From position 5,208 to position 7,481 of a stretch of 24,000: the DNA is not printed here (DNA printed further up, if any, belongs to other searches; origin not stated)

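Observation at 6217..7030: About 270-aa Met/Gly/Ser nested tandem repeat inside a Rho_N/DUF4912-like protein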

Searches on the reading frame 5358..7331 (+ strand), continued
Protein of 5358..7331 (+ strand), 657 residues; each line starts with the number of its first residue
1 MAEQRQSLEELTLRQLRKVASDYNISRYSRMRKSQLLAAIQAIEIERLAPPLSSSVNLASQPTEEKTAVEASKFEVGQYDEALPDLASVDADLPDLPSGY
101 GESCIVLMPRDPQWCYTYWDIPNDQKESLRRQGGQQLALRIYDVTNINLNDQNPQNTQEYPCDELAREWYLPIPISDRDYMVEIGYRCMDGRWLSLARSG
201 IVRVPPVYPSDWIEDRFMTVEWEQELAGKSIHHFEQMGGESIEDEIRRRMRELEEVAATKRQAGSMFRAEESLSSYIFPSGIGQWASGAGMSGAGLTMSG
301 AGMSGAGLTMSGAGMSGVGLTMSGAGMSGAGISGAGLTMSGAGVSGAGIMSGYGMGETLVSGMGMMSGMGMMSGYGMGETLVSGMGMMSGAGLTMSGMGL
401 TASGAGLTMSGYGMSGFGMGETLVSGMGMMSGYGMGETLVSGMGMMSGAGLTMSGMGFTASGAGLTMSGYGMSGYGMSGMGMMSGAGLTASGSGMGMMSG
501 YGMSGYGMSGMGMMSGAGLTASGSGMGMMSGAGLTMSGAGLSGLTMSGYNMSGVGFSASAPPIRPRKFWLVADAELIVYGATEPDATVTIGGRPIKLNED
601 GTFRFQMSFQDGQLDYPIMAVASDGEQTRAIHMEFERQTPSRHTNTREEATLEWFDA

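Call 36: predict_structure(alignment_id=A1)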
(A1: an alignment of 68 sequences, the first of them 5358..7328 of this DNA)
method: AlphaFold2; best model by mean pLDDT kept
length: 657 residues; sequences in the alignment: 68
mean_pLDDT: 52.8   pTM: 0.33
mean pLDDT of the five models: 52.8, 51.3, 50.6, 49.8, 48.3
residues with pLDDT >= 90: 77; 70-90: 103; 50-70: 72; < 50: 405
segments of 3 or more residues with pLDDT < 50: 1-3, 53-94, 96-100, 211-219, 235-241, 258-574, 611-613, 640-657
pLDDT, mean of each block of 10 residues (from residue 1): 67 90 86 91 83 43 34 36 38 46 77 86 93 96 90 87 91 86 95 93 75 46 70 47 60 59 32 29 30 33 37 38 35 38 39 38 35 36 33 33 33 34 36 37 35 27 31 32 38 36 39 39 36 40 38 31 35 55 77 79 69 55 60 57 43 35
secondary structure, 60 per line:
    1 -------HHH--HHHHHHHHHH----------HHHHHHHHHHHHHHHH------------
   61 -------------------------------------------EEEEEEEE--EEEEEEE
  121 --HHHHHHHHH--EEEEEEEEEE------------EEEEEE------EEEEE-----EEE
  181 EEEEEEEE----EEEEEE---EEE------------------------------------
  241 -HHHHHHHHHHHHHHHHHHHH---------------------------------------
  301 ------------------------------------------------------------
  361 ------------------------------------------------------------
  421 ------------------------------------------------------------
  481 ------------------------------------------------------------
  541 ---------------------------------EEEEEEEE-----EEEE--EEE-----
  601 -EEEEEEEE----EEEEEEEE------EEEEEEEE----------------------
elements in order (helices of 4 or more, strands of 3 or more residues): H13-22 H33-48 E104-111 E114-120 H123-131 E134-143 E156-161 E168-172 E178-188 E193-198 E202-204 H242-261 E574-581 E587-590 E593-595 E602-609 E614-621 E628-635
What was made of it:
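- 5655..5999 (+): DUF4912 domain, aa 100-214, with a fibronectin type III-like beta sandwich fold. AlphaFold2 pLDDT 86-96 (call 36).
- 6216..7025 (+): SGxG-hydrophobic tandem array, aa 287-556: 44 units of 5 to 10 aa when split at SG, 40 of them SGxG units. Composition is 20% Met, 33% Gly and 16% Ser, with no K, R, H, C or P. Predicted disordered. AlphaFold2 pLDDT 27-40 with no secondary structure (call 36).
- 7077..7262 (+): C-terminal bacterial Ig-like beta sandwich, aa 574-635, the most conserved part of the family. It is preceded by the nearly invariant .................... AlphaFold2 strands, pLDDT 55-79 (call 36).
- On Transcription termination factor Rho: AlphaFold2 shows only beta sandwiches and short helices (call 36).
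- On Pentapeptide-repeat beta helix (Pfam Pentapeptide): AlphaFold2 predicts disorder (call 36).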

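Call 39: fold_search(model_id=the predicted structure, library=pdb)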
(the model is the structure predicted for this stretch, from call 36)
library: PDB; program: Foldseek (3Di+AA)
matches with E <= 10: 1577; with E <= 0.001: 6
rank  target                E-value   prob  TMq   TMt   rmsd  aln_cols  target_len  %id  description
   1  2ic2_B                2.2e-04  1.00  0.12  0.52   4.6       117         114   12  Crystal Structure of the First FNIII Domain of Ihog (released 2006-10-24)
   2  8fn9_H                4.9e-04  1.00  0.11  0.56   5.9       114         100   16  Crystal structure of the C-terminal Fg domain of TNR with the single FN domain of PTPRZ (released 2023-07-12)
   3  4wtx                  8.2e-04  1.00  0.11  0.58   4.3       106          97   16  Crystal structure of the fourth FnIII domain of integrin beta4 (released 2015-02-11)
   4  8fn9_F                9.2e-04  1.00  0.12  0.63   4.7       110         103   16  Crystal structure of the C-terminal Fg domain of TNR with the single FN domain of PTPRZ (released 2023-07-12)
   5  1uen_MODEL_1_A        9.7e-04  1.00  0.13  0.53   8.2       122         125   12  Solution Structure of The Third Fibronectin III Domain of Human KIAA0343 Protein (released 2003-11-19)
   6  2ibb                  9.7e-04  1.00  0.12  0.32   4.8       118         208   12  Crystal Structure of the First and Second FNIII Domains of Ihog (released 2006-10-24)
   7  8fn8_B                1.5e-03  1.00  0.11  0.56   5.7       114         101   16  Crystal structure of the C-terminal Fg domain of TNC with the single FN domain of PTPRZ (released 2023-07-12)
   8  6x38                  1.6e-03  1.00  0.11  0.61   3.9       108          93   12  Crystal structure of the FN5 domain of Drosophila Lar (released 2021-05-26)
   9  5fm5_M                1.7e-03  1.00  0.12  0.50   9.6       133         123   10  Crystal structure of the myomesin:obscurin-like-1 complex (released 2016-11-23)
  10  6hyf_C                2.0e-03  1.00  0.11  0.57   5.0       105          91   11  Crystal structure of the third FNIII domain from rat beta4 integrin, a binding site for periaxin (released 2019-05-08)
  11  8k4q_C                2.3e-03  1.00  0.11  0.29   5.6       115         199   12  Crystal structure of nanobody HuNb103 bound to human interleukin-4 receptor subunit alpha (released 2024-06-26)
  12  5dft_B                2.4e-03  1.00  0.12  0.71   4.1       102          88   10  Structure of the Eleventh Type III Domain from Human Fibronectin (released 2016-09-14)
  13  8os3                  2.4e-03  1.00  0.12  0.60   4.0       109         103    8  Crystal structure of the titin domain Fn3-11 (released 2023-08-23)
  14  4wtw_A                2.4e-03  1.00  0.10  0.57   5.0       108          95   11  Crystal structure of the third FnIII domain of integrin beta4 (released 2015-02-11)
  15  4u49_B                2.5e-03  1.00  0.11  0.21   4.1        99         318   11  Crystal structure of Pectate Lyase Pel3 from Pectobacterium carotovorum with two monomers in the A.U (released 2015-08-05)
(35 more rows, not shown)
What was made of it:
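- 5655..5999 (+): Foldseek best PDB matches are FN3 domains, E 2e-4 to 5e-3, TM-score on target 0.5-0.7 (call 39).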

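Call 40: find_related_loci(query=A1, collection=metagenome_contigs, flank=8000)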
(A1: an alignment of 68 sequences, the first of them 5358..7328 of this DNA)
Query A1 (657 aa) in metagenome_contigs; peptide patterns used: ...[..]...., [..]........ (x = any residue, [..] = any of these).
600 stretches matched a pattern (row limit reached: there are more); 583 encode a relative of the query (tblastn E <= 1e-3); the best 80 are kept; 80 distinct loci.
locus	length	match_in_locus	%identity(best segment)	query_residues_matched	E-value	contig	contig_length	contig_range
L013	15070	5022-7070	54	1-655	0e+0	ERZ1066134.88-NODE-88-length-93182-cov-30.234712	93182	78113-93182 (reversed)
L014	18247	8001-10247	52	1-655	0e+0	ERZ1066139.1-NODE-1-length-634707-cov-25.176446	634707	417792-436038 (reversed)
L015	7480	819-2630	53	1-655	0e+0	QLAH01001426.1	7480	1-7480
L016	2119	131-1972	53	1-654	0e+0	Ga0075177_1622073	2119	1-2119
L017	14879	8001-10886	54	1-655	9e-166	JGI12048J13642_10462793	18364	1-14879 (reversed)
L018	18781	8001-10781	54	1-655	4e-157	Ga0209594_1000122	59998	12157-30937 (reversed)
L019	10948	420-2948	49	1-654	1e-145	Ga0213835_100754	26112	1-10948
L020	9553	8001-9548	51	1-492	1e-134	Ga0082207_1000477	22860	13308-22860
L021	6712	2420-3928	55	1-655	3e-127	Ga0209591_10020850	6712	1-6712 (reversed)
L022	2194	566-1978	58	1-653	8e-135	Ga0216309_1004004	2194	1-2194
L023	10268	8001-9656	51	1-655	3e-126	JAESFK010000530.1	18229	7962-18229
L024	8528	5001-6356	59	1-655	2e-124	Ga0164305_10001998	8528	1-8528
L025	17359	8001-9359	58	1-655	5e-123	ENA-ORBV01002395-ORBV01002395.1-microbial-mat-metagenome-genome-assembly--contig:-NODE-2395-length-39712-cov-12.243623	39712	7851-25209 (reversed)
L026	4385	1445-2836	57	1-655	5e-124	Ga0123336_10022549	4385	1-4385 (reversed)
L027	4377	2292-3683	57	1-655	5e-124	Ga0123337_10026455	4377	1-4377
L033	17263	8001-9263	59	1-655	5e-116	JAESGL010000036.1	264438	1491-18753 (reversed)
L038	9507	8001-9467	41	1-510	1e-113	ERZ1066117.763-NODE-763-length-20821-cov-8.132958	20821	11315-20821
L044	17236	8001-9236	57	1-655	6e-112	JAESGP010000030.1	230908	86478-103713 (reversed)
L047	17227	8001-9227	57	1-655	9e-112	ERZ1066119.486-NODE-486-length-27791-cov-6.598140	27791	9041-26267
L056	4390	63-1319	57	1-655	8e-112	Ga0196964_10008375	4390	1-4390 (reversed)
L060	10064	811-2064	55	1-655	9e-110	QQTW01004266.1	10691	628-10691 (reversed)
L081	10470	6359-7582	55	1-655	9e-108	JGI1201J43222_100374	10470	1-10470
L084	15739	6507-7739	53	1-655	1e-107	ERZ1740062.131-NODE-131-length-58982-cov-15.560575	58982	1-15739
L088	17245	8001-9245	52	1-655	3e-107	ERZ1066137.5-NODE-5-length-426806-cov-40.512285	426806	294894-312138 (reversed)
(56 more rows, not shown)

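Call 44: search_protein_families(library=pfam, proteins=[L033:3918-6254:+, L084:9231-9800:+, L088:10112-10504:+, L060:2188-3126:+, L056:3098-4285:-, L047:6581-7555:+, L023:6810-7601:-], max_evalue=0.001)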
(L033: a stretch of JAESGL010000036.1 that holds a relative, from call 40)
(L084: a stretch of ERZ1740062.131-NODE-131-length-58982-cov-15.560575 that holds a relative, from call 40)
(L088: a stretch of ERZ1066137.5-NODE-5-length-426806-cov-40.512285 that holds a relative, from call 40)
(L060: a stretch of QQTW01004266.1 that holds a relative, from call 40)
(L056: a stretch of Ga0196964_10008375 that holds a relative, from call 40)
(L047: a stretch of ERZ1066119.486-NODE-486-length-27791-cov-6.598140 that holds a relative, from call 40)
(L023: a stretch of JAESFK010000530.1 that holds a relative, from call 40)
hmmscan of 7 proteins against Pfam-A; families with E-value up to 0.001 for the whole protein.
L033:3918-6254:+ (778 aa): 4 families
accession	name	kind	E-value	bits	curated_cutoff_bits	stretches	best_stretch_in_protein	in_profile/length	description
PF23468.1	ARC6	-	2e-55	187.6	24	1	275-434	1-181/188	Plastid division regulator alpha solenoid domain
PF25515.1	Arm_PDR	-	1.7e-52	177.8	27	1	106-260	1-145/145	Plastid division regulator ARM repeat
PF13355.12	ARC6-like_IMS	-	4.4e-36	124.4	22.8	1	656-771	1-116/117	ARC6-like, IMS domain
PF00226.36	DnaJ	-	5.5e-08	33.2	27.8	1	6-67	1-63/63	DnaJ domain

L084:9231-9800:+ (189 aa): 1 family
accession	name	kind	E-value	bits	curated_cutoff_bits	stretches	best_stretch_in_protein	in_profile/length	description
PF05932.18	CesT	-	0.00018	22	22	1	15-111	11-113/119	Tir chaperone protein (CesT) family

L088:10112-10504:+ (130 aa): 2 families
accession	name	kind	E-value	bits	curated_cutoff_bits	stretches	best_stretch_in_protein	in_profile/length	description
PF10184.16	DUF2358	-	8.2e-36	123.1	24.3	1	3-108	2-113/113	Uncharacterized conserved protein (DUF2358)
PF12680.13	SnoaL_2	-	2.6e-08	34.8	27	1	22-108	18-102/102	SnoaL-like domain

L060:2188-3126:+ (312 aa): 1 family
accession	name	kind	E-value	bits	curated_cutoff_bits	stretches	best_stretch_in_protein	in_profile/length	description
PF09992.14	NAGPA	-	9.1e-10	39.4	25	1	125-298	3-152/169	Phosphodiester glycosidase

L056:3098-4285:- (395 aa): 5 families
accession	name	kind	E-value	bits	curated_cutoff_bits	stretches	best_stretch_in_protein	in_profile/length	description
PF02374.21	ArsA_ATPase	-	1.1e-113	380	24.3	1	1-307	1-305/305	Anion-transporting ATPase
PF17886.7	ArsA_HSP20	-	4.8e-22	77.7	22.5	1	328-389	2-63/63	HSP20-like domain found in ArsA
PF01656.29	CbiA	-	3.4e-06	27.5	25.4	1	4-126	2-54/125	CobQ/CobB/MinD/ParA nucleotide binding domain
PF13614.12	AAA_31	-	4.3e-06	27.2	27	1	3-138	3-131/177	AAA domain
PF10609.15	ParA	-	0.00061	19.7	27.1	0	3-38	6-41/246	NUBPL iron-transfer P-loop NTPase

L047:6581-7555:+ (324 aa): 1 family
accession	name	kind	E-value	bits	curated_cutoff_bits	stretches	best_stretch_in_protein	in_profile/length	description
PF03547.23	Mem_trans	-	1.2e-12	47.6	25.7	1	110-319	93-343/343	Membrane transport protein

L023:6810-7601:- (263 aa): 1 family
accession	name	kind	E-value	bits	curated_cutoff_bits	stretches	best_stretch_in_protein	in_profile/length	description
PF11209.13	LmeA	-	5.8e-27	95.6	27.3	1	25-257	3-217/217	LmeA-like phospholipid-binding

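Call 60: predict_structure(alignment_id=A2)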
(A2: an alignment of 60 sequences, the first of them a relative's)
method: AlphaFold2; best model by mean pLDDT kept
length: 410 residues; sequences in the alignment: 60
mean_pLDDT: 58.4   pTM: 0.33
mean pLDDT of the five models: 58.4, 52.7, 51.5, 50.8, 50.5
residues with pLDDT >= 90: 19; 70-90: 129; 50-70: 103; < 50: 159
segments of 3 or more residues with pLDDT < 50: 1-4, 50-87, 201-210, 235-240, 252-326, 392-410
pLDDT, mean of each block of 10 residues (from residue 1): 59 85 78 85 71 32 29 33 43 72 76 86 90 87 76 84 78 90 89 80 44 60 58 49 50 41 29 23 25 25 26 32 41 68 70 68 57 62 60 42 40
secondary structure, 60 per line:
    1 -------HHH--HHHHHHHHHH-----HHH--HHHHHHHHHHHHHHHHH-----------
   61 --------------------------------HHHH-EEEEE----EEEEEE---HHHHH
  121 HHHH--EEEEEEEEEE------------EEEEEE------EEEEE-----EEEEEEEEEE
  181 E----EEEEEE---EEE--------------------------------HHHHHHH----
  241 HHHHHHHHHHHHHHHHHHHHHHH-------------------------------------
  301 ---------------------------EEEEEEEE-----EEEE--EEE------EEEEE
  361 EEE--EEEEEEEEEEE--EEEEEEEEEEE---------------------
elements in order: H13-22 H33-49 H93-96 E98-102 E107-112 H116-124 E127-136 E149-154 E161-165 E171-181 E186-191 E195-197 H230-236 H241-263 E328-335 E341-344 E347-349 E356-363 E366-376 E379-389
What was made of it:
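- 6081..6140 (+): Predicted alpha helix, aa 242-261, between DUF4912 and the array. AlphaFold2 models (calls 36, 60), pLDDT about 60.
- Disorder: pLDDT is 27-40 with no secondary structure in the window protein, and 23-41 in a short ortholog (calls 36, 60). AlphaFold2 docks the units on neither domain in the long or the short form (calls 36, 60). AlphaFold2 gives no secondary structure and pLDDT below 40 (calls 36, 60).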

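Call 79: search_protein_families(library=pfam, proteins=[L033:6486-6872:+, L033:6903-7361:+, L038:6292-7236:+, L044:5464-6690:+, L081:4327-5247:+], max_evalue=0.001)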
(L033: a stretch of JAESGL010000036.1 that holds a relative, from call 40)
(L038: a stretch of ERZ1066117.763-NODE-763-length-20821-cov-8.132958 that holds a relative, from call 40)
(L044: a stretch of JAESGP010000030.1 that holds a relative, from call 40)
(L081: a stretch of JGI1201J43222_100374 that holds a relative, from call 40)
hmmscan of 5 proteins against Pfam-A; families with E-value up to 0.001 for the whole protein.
L033:6486-6872:+ (128 aa): 3 families
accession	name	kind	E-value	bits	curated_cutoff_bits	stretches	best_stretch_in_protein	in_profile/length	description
PF01710.22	HTH_Tnp_IS630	-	8.1e-12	45.7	21.3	1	5-124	3-112/119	Transposase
PF13384.12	HTH_23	-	3.2e-06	27.2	24.6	1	10-45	7-42/50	Homeodomain-like domain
PF08281.18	Sigma70_r4_2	-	0.00014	21.9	25.7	0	11-44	16-49/54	Sigma-70, region 4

L033:6903-7361:+ (152 aa): 1 family
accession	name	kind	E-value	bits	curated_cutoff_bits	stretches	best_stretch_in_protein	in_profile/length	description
PF13358.12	DDE_3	-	1.2e-36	126.1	28.6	1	15-139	16-141/146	DDE superfamily endonuclease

L038:6292-7236:+ (314 aa): 1 family
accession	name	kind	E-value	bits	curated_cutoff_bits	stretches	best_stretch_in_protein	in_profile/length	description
PF03547.23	Mem_trans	-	8.2e-10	38.2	25.7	1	104-310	95-343/343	Membrane transport protein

L044:5464-6690:+ (408 aa): 2 families
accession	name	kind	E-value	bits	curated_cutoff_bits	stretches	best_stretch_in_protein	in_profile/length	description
PF07282.18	Cas12f1-like_TNB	-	6.5e-19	68.3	26.3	1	319-386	1-60/60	Cas12f1-like, TNB domain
PF01385.25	OrfB_IS605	-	4.1e-15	56.5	30.5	1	184-308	10-118/120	Probable transposase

L081:4327-5247:+ (306 aa): 1 family
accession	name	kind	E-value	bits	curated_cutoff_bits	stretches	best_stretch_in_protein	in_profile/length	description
PF03781.23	FGE-sulfatase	-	1.1e-38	133.8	23.3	1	135-306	4-187/255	Sulfatase-modifying factor enzyme 1-like domain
